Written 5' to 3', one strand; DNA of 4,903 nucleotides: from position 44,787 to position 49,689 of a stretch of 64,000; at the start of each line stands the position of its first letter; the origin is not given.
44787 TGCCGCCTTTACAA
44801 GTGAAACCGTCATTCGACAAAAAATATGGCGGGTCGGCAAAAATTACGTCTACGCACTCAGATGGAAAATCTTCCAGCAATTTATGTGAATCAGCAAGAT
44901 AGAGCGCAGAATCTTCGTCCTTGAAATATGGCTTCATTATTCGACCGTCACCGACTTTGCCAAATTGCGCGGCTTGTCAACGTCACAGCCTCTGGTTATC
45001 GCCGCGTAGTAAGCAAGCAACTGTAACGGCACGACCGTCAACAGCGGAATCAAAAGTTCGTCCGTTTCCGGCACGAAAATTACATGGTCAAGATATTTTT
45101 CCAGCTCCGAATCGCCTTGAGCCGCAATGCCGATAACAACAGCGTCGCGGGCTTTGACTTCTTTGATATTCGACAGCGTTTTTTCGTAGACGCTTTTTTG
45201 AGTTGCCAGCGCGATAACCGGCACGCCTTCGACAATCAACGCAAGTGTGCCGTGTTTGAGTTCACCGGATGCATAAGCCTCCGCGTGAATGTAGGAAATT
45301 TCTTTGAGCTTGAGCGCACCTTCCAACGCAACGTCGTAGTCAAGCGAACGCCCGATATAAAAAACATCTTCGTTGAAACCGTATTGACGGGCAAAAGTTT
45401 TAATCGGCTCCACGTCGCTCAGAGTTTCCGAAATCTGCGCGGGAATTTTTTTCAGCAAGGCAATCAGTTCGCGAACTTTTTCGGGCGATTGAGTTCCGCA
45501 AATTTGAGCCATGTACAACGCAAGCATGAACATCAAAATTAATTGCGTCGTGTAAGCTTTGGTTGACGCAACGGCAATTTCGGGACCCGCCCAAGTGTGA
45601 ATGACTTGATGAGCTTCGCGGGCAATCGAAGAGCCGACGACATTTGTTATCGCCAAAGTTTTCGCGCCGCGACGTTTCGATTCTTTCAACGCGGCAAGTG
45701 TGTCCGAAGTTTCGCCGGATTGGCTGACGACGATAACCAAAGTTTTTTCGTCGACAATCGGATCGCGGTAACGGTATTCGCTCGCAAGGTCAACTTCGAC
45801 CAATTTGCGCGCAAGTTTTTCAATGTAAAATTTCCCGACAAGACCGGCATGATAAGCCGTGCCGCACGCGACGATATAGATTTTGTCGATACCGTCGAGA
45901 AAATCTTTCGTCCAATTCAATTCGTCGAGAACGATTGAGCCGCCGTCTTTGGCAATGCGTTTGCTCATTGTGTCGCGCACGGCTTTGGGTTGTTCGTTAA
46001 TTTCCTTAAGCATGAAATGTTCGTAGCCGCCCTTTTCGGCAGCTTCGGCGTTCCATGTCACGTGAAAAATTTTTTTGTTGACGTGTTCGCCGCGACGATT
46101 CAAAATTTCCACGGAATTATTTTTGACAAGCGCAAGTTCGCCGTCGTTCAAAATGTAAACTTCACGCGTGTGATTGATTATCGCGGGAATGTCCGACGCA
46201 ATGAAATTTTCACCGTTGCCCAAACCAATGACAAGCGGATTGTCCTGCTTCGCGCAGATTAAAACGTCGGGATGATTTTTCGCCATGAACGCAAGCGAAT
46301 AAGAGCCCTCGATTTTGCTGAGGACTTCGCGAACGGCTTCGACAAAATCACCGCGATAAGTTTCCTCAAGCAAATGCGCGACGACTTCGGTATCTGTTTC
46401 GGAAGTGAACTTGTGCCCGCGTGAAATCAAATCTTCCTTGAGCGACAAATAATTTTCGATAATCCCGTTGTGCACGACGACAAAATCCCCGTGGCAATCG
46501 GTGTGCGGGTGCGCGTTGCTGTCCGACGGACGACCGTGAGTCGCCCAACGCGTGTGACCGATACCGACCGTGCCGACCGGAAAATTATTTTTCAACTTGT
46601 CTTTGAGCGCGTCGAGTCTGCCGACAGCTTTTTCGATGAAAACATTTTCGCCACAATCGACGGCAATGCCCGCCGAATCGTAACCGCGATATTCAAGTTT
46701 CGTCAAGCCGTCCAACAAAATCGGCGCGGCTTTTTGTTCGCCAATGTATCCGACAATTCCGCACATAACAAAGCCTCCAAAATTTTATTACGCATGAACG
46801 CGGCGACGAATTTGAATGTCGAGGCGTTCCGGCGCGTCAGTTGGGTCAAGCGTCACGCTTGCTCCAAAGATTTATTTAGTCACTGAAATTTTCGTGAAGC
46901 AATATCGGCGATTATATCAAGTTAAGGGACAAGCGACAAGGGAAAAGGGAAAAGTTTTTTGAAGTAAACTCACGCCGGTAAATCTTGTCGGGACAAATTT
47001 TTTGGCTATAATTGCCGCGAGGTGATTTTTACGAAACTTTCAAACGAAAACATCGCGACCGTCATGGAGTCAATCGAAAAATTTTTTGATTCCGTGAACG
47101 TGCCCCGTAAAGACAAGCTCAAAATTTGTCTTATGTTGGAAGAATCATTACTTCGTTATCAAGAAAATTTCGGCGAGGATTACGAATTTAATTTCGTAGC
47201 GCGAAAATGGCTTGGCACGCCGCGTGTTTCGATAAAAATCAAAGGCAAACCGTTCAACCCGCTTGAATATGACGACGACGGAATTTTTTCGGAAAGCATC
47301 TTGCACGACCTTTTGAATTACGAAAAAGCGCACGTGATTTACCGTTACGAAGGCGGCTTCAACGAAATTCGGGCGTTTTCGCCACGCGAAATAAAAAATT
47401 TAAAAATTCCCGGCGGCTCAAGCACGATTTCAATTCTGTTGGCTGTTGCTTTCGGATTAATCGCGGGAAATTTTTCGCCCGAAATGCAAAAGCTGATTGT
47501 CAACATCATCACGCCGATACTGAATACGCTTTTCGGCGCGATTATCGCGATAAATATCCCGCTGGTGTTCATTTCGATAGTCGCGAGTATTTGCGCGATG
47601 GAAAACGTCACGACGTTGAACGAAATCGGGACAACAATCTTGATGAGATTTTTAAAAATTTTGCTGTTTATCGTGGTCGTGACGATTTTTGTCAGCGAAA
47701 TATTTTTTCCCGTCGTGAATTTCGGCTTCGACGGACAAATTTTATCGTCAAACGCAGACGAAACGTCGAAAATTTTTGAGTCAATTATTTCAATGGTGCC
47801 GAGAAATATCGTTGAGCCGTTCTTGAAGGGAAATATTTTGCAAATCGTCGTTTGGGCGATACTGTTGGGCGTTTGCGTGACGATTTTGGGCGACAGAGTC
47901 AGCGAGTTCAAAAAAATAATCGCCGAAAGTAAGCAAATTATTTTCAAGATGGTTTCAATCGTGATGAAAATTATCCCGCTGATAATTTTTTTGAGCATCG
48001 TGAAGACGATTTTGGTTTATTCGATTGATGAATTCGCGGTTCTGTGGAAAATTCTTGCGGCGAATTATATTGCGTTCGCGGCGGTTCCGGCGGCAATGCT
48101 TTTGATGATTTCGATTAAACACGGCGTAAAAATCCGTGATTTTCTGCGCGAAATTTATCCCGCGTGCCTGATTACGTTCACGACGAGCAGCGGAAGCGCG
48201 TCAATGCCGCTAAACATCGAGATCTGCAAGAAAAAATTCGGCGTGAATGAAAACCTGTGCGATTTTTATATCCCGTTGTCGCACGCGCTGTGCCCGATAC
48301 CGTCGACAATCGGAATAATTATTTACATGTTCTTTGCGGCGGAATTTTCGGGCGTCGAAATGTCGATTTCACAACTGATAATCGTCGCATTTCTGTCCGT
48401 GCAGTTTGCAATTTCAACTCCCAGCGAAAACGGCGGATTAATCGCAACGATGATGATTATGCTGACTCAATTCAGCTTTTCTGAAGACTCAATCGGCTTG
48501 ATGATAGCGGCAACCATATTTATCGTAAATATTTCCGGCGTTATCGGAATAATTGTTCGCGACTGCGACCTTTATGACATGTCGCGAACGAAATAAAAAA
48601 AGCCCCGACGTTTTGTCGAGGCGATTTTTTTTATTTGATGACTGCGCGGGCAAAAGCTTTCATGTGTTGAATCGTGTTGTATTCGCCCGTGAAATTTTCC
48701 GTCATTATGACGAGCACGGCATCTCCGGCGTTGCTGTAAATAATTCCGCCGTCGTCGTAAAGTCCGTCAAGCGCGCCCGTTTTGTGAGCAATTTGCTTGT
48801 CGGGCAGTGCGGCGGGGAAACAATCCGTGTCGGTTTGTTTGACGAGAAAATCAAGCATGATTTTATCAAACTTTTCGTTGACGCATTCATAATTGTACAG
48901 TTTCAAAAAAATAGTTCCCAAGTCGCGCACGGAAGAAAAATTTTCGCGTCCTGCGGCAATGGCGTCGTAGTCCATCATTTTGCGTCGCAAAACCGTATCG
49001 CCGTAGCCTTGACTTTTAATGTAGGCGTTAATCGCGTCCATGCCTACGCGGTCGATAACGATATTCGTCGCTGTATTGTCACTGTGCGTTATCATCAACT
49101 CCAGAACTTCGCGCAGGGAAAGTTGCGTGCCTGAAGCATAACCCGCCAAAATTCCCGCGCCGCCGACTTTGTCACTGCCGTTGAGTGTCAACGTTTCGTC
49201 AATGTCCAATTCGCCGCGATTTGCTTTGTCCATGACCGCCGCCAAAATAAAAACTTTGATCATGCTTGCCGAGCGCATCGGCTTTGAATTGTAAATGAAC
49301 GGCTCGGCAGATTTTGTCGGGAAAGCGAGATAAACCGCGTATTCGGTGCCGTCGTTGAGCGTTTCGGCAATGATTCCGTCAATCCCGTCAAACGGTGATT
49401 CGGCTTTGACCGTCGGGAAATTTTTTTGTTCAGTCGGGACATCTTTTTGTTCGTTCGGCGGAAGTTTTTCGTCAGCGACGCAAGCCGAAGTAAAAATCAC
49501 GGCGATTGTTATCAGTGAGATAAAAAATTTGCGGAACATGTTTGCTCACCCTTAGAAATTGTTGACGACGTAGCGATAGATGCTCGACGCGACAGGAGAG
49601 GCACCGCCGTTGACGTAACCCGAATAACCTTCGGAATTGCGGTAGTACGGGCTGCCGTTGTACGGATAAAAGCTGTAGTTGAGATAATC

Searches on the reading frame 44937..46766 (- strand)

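Call 59: search_protein_families(library=pfam, proteins=[window:44937-46766:-], max_evalue=0.00001)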
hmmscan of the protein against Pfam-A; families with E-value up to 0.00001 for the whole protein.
window:44937-46766:- (609 aa): 3 families
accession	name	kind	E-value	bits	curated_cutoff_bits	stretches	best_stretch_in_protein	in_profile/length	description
PF01380.27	SIS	-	1.9e-60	202.8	25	2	294-417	6-130/131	SIS domain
PF13522.11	GATase_6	-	4.3e-19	69.3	27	1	65-184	10-122/130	Glutamine amidotransferase domain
PF13537.11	GATase_7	-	1.2e-16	61.2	25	1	80-196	8-121/123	Glutamine amidotransferase domain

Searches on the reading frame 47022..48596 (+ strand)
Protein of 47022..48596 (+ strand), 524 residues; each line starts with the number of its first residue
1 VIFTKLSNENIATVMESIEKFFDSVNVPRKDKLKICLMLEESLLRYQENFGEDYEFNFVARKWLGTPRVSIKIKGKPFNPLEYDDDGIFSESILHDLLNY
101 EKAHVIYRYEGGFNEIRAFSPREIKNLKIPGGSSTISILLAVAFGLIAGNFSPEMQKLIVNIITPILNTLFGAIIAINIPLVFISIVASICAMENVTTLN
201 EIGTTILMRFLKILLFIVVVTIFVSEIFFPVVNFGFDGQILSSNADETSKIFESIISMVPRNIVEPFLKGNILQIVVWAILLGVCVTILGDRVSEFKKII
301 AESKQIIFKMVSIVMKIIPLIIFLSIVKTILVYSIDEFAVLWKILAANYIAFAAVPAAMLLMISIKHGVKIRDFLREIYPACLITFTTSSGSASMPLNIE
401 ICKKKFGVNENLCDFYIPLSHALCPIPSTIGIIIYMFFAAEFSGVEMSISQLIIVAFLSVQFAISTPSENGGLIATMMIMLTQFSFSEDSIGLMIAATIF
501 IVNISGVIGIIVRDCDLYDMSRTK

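Call 59: search_protein_families(library=pfam, proteins=[window:47022-48596:+], max_evalue=0.00001)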
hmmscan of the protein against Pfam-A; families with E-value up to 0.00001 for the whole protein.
window:47022-48596:+ (524 aa): 1 family
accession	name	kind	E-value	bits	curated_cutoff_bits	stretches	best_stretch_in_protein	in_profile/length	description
PF00375.23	SDF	-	8.1e-58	196.7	27.9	1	136-501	3-365/387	Sodium:dicarboxylate symporter family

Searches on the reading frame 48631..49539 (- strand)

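Call 59: search_protein_families(library=pfam, proteins=[window:48631-49539:-], max_evalue=0.00001)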
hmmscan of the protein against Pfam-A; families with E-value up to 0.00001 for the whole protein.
window:48631-49539:- (302 aa): 1 family
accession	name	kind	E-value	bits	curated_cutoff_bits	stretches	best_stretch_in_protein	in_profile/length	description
PF13354.11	Beta-lactamase2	-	7.2e-61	205.7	22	1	77-280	10-214/214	Beta-lactamase enzyme family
